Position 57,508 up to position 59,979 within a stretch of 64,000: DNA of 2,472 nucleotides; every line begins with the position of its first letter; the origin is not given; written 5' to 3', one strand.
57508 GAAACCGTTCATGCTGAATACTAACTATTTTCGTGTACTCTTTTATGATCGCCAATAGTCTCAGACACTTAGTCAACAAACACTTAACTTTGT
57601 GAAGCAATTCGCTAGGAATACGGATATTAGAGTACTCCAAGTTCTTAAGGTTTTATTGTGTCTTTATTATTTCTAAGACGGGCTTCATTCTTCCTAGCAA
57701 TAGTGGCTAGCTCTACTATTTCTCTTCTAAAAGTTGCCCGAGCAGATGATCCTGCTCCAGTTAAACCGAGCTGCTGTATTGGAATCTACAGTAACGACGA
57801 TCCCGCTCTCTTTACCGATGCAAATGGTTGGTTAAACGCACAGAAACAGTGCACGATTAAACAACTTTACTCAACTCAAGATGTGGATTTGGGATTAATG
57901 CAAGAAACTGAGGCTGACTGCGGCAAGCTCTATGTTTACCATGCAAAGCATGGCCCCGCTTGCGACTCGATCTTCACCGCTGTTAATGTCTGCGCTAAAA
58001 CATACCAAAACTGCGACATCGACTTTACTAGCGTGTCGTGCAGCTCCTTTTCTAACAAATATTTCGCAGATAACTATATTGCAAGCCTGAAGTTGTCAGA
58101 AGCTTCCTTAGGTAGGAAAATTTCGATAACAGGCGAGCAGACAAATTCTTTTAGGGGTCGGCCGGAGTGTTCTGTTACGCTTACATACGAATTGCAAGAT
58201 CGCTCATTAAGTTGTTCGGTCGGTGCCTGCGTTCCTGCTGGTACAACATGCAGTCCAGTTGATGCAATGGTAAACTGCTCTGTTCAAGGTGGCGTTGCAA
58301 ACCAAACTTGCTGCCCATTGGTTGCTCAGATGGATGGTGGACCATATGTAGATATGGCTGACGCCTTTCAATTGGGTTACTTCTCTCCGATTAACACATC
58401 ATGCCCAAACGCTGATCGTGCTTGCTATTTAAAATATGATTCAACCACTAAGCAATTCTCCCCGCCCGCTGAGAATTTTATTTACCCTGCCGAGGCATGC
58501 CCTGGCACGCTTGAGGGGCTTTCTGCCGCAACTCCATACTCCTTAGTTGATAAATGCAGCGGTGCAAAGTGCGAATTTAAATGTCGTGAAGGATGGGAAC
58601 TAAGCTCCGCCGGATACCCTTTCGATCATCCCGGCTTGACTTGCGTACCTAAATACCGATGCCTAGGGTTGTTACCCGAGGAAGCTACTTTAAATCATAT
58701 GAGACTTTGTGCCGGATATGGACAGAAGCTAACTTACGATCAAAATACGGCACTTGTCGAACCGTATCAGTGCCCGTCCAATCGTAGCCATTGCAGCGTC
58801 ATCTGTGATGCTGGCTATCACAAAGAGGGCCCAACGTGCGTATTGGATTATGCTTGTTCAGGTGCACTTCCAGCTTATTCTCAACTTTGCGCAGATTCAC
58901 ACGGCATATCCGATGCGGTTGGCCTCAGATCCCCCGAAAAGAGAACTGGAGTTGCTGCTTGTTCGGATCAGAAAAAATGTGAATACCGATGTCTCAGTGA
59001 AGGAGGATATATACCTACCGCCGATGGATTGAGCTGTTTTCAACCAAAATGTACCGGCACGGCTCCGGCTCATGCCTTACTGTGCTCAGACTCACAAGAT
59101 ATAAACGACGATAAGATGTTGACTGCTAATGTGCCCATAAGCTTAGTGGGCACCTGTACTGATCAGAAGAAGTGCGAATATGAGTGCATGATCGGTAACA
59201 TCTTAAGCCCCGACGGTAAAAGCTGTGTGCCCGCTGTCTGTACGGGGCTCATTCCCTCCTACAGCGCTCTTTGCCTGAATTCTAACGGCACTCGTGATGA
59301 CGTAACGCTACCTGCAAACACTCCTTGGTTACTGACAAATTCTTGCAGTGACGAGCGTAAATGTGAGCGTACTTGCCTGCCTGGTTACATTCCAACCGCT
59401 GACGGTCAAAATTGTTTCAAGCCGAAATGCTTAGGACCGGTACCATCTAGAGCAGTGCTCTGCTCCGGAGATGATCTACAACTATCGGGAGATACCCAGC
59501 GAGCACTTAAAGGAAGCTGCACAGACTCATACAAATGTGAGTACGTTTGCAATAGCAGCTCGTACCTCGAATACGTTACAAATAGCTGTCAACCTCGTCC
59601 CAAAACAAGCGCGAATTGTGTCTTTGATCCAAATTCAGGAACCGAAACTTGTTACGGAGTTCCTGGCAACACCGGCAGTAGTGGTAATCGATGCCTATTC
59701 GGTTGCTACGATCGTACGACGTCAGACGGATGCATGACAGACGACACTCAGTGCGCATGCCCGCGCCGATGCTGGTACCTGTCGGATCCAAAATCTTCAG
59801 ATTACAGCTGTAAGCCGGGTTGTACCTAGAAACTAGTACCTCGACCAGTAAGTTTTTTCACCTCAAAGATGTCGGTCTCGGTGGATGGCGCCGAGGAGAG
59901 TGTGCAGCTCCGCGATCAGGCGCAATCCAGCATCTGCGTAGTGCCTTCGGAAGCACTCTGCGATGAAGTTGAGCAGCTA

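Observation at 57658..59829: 723-aa secreted protein built from tandem six-cysteine modules next to the T3SS operon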

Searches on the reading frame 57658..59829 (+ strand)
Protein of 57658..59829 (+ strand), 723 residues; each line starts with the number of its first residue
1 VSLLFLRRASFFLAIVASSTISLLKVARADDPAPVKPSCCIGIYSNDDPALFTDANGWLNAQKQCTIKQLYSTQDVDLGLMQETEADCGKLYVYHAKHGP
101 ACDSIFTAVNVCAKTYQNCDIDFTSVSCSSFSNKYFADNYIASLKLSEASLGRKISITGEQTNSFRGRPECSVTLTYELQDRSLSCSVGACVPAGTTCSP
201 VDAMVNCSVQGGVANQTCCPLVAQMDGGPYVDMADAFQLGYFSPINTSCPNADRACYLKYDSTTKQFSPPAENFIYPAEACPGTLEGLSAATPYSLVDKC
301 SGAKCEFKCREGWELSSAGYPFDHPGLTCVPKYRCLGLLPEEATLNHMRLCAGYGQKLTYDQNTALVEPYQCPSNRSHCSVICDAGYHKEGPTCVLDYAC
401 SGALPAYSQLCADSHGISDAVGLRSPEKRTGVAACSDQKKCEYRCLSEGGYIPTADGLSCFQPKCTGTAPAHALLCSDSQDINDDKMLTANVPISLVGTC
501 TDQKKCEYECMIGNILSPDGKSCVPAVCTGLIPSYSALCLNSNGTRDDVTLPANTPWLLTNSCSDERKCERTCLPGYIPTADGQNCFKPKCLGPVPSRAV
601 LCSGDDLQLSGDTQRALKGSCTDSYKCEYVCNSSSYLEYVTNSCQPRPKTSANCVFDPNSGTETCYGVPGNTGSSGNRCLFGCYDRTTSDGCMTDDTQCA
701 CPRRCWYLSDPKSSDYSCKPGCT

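Call 3: search_protein_families(library=pfam, proteins=[window:57658-59829:+], max_evalue=0.1)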
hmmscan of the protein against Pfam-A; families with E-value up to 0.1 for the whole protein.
window:57658-59829:+ (723 aa): 0 families

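Call 5: find_homologous_proteins(query=window:57658-59826:+, max_evalue=0.001)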
Query window:57658-59826:+ (723 aa): 2 proteins with E <= 0.001 among 6808 candidates.
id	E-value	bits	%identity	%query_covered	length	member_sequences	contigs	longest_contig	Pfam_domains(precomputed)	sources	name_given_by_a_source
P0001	0.0e+0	1698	100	100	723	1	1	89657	-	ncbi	-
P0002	2.8e-27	114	37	38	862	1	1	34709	PF02369.23,PF09134.17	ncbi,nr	ncbi:MAG: hypothetical protein HYT73_02405, partial [Candidatus Aenigmarchaeota archaeon]|nr:hypothe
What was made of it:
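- Tried and rejected: Word-index homology searches: the full-length query returned only itself and P0002 (call 5).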

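Call 7: find_encoding_contigs(protein=P0001, flank=10000, max_places=3)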
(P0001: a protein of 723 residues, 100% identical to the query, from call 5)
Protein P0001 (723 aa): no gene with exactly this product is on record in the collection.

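Call 9: search_protein_families(library=ncbifam, proteins=[window:57658-59829:+], max_evalue=1)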
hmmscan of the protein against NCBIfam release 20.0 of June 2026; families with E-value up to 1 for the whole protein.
window:57658-59829:+ (723 aa): 0 families

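Call 14: list_cluster_members(proteins=[P0001, P0002, P0004])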
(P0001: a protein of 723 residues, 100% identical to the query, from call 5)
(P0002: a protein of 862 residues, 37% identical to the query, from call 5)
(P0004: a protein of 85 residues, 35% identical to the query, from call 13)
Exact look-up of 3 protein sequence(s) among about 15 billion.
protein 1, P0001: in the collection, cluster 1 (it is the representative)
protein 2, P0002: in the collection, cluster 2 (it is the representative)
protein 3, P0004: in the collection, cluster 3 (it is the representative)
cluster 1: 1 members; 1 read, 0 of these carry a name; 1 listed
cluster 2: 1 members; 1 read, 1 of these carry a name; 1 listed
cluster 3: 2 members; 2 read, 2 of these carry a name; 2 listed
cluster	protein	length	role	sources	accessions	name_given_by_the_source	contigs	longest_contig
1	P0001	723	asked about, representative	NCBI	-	-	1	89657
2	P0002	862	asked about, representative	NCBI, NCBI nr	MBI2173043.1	MAG: hypothetical protein HYT73_02405, partial [Candidatus Aenigmarchaeota archaeon] | hypothetical protein [Candidatus Aenigmarchaeota archaeon]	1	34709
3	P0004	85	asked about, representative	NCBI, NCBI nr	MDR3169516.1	MAG: hypothetical protein LBU27_07365 [Candidatus Peribacteria bacterium] | hypothetical protein [Candidatus Peribacteria bacterium]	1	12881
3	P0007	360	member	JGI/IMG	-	hypothetical protein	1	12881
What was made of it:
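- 57658..59829 (+): Whole gene: 723-aa precursor with 62 Cys; the stop codon is 59827-59829. The identical protein is in the NCBI-derived collection as a singleton cluster from an 89,657-nt contig (calls 5, 14).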

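Call 20: find_related_loci(query=window:57658-59826:+, collection=genome_contigs, flank=10000)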
Query window:57658-59826:+ (723 aa) in genome_contigs; peptide patterns used: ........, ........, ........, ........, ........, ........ (x = any residue, [..] = any of these).
62 stretches matched a pattern, but none encodes a relative of the query by tblastn (E <= 1e-3).
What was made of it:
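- Tried and rejected: Looking for the gene or relatives in contig collections: none in GTDB species genomes (call 20).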

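Call 48: search_protein_families(library=pfam, proteins=[P0002], max_evalue=0.01)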
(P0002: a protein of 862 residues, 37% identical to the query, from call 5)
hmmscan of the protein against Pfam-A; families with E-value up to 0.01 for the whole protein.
P0002 (862 aa): 3 families
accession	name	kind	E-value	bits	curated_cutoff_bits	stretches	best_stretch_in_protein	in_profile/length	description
PF09134.16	Invasin_D3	-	4.7e-15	56.3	33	2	502-591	7-96/98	Invasin, domain 3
PF02369.22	Big_1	-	8.7e-12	45.4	34.9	3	505-590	7-92/93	Bacterial Ig-like domain (group 1)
PF18565.7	Glyco_hydro2_C5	-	0.00061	20.1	32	0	500-548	1-51/103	Glycoside hydrolase family 2 C-terminal domain 5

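Call 58: search_protein_families(library=ncbifam, proteins=[P0002], max_evalue=0.1)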
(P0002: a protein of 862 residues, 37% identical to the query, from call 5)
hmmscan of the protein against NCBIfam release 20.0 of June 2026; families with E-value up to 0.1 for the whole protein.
P0002 (862 aa): 0 families

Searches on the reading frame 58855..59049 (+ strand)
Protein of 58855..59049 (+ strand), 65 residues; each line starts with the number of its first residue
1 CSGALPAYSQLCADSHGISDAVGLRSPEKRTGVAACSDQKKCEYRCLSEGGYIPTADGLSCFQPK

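Call 13: find_homologous_proteins(query=A1, max_evalue=0.001)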
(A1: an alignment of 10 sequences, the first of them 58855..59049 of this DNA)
Query A1 (10 sequences) (65 aa, profile of the alignment): 4 proteins with E <= 0.001 among 17 candidates.
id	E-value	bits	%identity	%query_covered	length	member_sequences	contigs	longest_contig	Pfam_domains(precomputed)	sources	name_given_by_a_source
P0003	3.3e-14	71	33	68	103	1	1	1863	-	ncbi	-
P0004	1.7e-11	62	35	75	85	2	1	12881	-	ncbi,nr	ncbi:MAG: hypothetical protein LBU27_07365 [Candidatus Peribacteria bacterium]|nr:hypothetical prote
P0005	3.5e-8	51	42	42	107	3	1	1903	-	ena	-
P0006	6.4e-5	41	30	82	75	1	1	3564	-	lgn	-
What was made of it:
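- Tried and rejected: The module profile gave four short hits (call 13).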

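Call 17: search_protein_representatives(alignment_id=A1)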
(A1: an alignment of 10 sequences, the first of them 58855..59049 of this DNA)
Query: 10 sequences, 57 profile positions. Proteins with E-value up to 0.001 (for the whole library): 806; up to 1e-10: 355; up to 1e-30: 72. The best 150 are listed.
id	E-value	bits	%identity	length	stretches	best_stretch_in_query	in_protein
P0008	5.8e-201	667.0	-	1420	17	1-53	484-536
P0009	4.8e-126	427.1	-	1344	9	1-55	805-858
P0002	4.9e-117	398.3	-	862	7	1-56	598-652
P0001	4.8e-93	321.4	-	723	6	1-55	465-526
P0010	1.2e-84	294.5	-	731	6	1-55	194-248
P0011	3.5e-76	267.4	-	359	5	1-55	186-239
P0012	1.6e-74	262.1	-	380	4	1-54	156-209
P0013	4.7e-74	260.6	-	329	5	1-54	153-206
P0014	3.5e-73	257.8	-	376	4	1-54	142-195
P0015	7.8e-69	243.9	-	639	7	1-53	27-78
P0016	3.4e-63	225.8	-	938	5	1-55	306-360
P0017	3.2e-62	222.7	-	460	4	1-55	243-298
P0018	9.8e-62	221.1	-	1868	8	1-54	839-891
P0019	1.2e-60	217.7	-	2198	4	1-54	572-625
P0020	2.6e-60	216.6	-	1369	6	1-55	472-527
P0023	5.3e-54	196.4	-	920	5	1-55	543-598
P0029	6.2e-50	183.4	-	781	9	1-54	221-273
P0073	8.6e-32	125.3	-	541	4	1-55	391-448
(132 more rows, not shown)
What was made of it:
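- On Prokaryotic six-Cys 'CTG-P-NA ... KCEY-C-GY' module family, with no Pfam or NCBIfam model (defined here): In the 1.84-billion-protein search the window protein ranks fourth, at E 4.8e-93 (call 17).
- Family size: 806 representative proteins at E<=1e-3 and 355 at E<=1e-10 (call 17). The family is broad and diverse in prokaryotes (call 17), which argues against a recent eukaryotic origin.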

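Call 19: list_cluster_members(proteins=[P0008, P0009, P0010, P0011, P0012, P0013, P0014, P0015, P0016, P0017])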
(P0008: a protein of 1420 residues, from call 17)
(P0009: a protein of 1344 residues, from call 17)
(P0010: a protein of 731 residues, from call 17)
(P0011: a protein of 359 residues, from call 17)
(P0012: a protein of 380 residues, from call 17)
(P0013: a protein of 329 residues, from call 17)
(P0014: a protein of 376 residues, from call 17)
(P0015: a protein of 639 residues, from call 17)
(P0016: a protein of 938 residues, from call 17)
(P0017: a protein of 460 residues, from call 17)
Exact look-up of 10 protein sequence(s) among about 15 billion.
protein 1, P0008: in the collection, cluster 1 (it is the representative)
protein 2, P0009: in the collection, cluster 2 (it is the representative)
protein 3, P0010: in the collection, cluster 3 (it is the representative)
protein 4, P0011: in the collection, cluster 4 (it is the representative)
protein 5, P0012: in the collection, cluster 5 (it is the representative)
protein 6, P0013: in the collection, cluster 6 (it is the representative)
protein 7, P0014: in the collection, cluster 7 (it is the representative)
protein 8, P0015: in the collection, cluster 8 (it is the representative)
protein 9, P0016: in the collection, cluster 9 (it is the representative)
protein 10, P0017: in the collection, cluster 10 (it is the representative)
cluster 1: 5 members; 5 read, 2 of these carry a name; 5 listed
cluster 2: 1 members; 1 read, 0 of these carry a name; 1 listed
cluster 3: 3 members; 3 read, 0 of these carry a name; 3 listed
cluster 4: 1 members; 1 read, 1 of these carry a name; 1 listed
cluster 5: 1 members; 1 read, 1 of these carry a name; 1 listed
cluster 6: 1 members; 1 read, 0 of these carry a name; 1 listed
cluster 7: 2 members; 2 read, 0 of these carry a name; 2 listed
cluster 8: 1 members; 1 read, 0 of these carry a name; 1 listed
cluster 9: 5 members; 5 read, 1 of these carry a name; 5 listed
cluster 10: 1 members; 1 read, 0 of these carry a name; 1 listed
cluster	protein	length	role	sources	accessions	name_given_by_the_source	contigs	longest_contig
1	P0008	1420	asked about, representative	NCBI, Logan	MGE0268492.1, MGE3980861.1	MAG: hypothetical protein AB7S78_08575 [Candidatus Omnitrophota bacterium]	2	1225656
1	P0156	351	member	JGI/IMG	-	hypothetical protein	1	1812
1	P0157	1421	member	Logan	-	-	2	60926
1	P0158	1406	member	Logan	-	-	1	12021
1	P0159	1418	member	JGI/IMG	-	-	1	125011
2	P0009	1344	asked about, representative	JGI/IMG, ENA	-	-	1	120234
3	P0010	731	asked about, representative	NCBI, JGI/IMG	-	-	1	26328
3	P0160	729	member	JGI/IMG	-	-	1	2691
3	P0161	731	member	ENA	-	-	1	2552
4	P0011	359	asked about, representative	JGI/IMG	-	hypothetical protein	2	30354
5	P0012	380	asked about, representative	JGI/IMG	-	hypothetical protein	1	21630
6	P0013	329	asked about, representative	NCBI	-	-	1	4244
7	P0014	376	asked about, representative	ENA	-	-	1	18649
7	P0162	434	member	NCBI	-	-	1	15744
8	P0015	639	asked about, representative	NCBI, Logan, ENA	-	-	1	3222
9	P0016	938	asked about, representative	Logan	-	-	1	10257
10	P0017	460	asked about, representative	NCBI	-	-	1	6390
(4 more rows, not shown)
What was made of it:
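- Named members: Candidatus Omnitrophota, Candidatus Peribacteria and Candidatus Aenigmarchaeota (calls 5, 14, 19). The module family is abundant in lineages such as CPR and DPANN (calls 5, 14, 19).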

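Call 31: find_encoding_contigs(protein=P0073, flank=10000, max_places=6)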
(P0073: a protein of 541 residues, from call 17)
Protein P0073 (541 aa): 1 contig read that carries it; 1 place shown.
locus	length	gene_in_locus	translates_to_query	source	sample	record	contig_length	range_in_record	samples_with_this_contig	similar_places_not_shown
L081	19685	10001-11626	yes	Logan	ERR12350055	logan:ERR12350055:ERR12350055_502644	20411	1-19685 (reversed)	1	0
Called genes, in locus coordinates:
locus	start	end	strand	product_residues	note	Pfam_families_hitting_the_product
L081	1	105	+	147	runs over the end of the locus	-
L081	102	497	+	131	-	-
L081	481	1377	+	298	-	-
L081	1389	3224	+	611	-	-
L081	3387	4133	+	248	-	-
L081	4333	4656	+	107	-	-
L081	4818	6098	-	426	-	PF13489:Methyltransf_23 (faint), PF08241:Methyltransf_11 (weak), PF08242:Methyltransf_12, PF13649:Methyltransf_25 (weak)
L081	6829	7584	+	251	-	-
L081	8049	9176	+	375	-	PF01546:Peptidase_M20, PF07687:M20_dimer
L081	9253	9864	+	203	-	PF05708:Peptidase_C92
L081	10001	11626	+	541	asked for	-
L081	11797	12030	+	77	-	-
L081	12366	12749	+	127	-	-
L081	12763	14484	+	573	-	PF13688:Reprolysin_5 (weak), PF13582:Reprolysin_3 (weak), PF13583:Reprolysin_4 (weak), PF10670:DUF4198 (weak)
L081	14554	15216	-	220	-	-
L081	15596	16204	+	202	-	-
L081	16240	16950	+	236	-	PF13489:Methyltransf_23, PF13847:Methyltransf_31, PF08241:Methyltransf_11, PF08242:Methyltransf_12, PF13649:Methyltransf_25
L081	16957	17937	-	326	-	-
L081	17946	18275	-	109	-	PF01588:tRNA_bind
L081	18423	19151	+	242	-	PF01978:TrmB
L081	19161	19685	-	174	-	?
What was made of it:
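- On T3SS substrate / effector: The orthologue locus L081 lacks T3SS genes (call 31).
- The only orthologue sits among peptidase and methyltransferase genes with no T3SS genes within 10 kb on either side (call 31). Peptidase genes flank the orthologue (call 31).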

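Call 48: search_protein_families(library=pfam, proteins=[P0073, P0008, P0009, P0010, P0016, P0020, P0023, P0029, P0015], max_evalue=0.01)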
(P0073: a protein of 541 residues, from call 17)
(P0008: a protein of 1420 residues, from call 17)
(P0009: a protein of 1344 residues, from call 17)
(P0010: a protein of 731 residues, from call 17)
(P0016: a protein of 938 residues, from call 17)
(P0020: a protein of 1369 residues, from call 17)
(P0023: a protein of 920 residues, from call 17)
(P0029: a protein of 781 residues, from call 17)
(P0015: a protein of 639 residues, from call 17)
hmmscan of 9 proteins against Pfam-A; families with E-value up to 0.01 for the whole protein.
P0073 (541 aa): 0 families

P0008 (1420 aa): 1 family
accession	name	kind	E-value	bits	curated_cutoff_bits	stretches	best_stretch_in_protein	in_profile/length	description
PF00084.26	Sushi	-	9.8e-11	42.3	20.7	0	638-661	18-39/56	Sushi repeat (SCR repeat)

P0009 (1344 aa): 1 family
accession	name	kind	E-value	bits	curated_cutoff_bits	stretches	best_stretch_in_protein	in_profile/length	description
PF25827.1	TVHS-like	-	0.006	16.9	27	0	815-842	10-37/105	Tepsin VHS/ENTH-like domain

P0010 (731 aa): 0 families

P0016 (938 aa): 6 families
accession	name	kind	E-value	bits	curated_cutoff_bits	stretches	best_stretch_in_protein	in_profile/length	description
PF22544.2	HYDIN_VesB_CFA65-like_Ig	-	7e-07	29.9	25.5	1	833-926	8-99/100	HYDIN/CFA65/VesB-like, Ig-like domain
PF15780.11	ASH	-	1.8e-06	28.5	27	0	742-816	18-94/98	Abnormal spindle-like microcephaly-assoc'd, ASPM-SPD-2-Hydin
PF22073.2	Cep192_D4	-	7.3e-06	26.6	35.5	0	835-928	11-111/112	Cep192 domain 4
PF24291.1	Ig_CFAP65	-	3.4e-05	24.1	27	0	888-932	77-119/121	Cilia- and flagella-associated protein 65-like, Ig-like domain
PF24507.1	Ig_CFAP65_4th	-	8.2e-05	23.4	27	0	883-915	33-64/76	CFAP65, fourth Ig-like domain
PF22067.2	Cep192_D3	-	0.00052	20.5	27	1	842-926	15-97/99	Cep192 domain 3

P0020 (1369 aa): 6 families
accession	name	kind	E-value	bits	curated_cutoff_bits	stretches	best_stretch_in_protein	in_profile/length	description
PF17957.7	Big_7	-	1.9e-10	41.6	24.1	1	391-447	13-70/70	Bacterial Ig domain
PF07603.17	Lcl_C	-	1.2e-09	38.9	34.9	1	71-172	2-93/117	Lcl C-terminal domain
PF00084.26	Sushi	-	4.6e-08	33.8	20.7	0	967-995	21-45/56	Sushi repeat (SCR repeat)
PF07588.17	DUF1554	-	5.4e-08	33.2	27.5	1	1061-1179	4-129/136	Protein of unknown function (DUF1554)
PF07495.19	Y_Y_Y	-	0.0022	18.3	26.6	0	432-467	29-64/65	Y_Y_Y domain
PF22352.2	K319L-like_PKD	-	0.0025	18.2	27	0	398-460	14-79/84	K319L-like, PKD domain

P0023 (920 aa): 3 families
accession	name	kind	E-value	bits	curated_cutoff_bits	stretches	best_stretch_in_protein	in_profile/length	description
PF15901.10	Sortilin_C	-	0.00026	21.8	27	0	270-309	86-129/167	Sortilin, neurotensin receptor 3, C-terminal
PF00084.26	Sushi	-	0.00026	21.7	20.7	0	264-293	10-39/56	Sushi repeat (SCR repeat)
PF02822.19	Antistasin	-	0.0016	19.4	21.2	0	353-368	5-20/26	Antistasin family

P0029 (781 aa): 1 family
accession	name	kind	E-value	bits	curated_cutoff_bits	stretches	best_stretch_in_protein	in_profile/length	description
PF00084.26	Sushi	-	0.0026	18.6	20.7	0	364-403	17-52/56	Sushi repeat (SCR repeat)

P0015 (639 aa): 2 families
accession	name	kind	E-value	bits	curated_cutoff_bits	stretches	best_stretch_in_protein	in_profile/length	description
PF13948.11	DUF4215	-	7.7e-05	23.3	27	1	552-590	9-46/47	Domain of unknown function (DUF4215)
PF00084.26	Sushi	-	0.00037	21.3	20.7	0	59-81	22-44/56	Sushi repeat (SCR repeat)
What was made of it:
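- Some relatives exceed the Pfam Sushi whole-protein cut-off: P0008 at 42.3 bits and P0020 at 33.8 bits, against a cut-off of 20.7 (call 48).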

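Call 58: search_protein_families(library=ncbifam, proteins=[P0008, P0011, P0012, P0013, P0073, P0010, P0015], max_evalue=0.1)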
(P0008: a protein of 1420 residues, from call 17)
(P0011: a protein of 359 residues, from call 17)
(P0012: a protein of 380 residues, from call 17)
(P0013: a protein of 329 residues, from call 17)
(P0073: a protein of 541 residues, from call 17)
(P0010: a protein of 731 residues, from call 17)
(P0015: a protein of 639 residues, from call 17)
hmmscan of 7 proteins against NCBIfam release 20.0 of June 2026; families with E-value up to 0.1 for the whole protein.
P0008 (1420 aa): 0 families

P0011 (359 aa): 0 families

P0012 (380 aa): 0 families

P0013 (329 aa): 0 families

P0073 (541 aa): 1 family
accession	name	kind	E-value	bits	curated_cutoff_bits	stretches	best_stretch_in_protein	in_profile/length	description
TIGR00373.1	TIGR00373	equivalog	0.045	13.2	149.5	1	140-191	79-131/162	transcription factor E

P0010 (731 aa): 0 families

P0015 (639 aa): 1 family
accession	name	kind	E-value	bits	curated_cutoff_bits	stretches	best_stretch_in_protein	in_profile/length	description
TIGR02232.1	myxo_disulf_rpt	repeat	8e-11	41.6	20.8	1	564-595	4-35/38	cysteine-rich acidic repeat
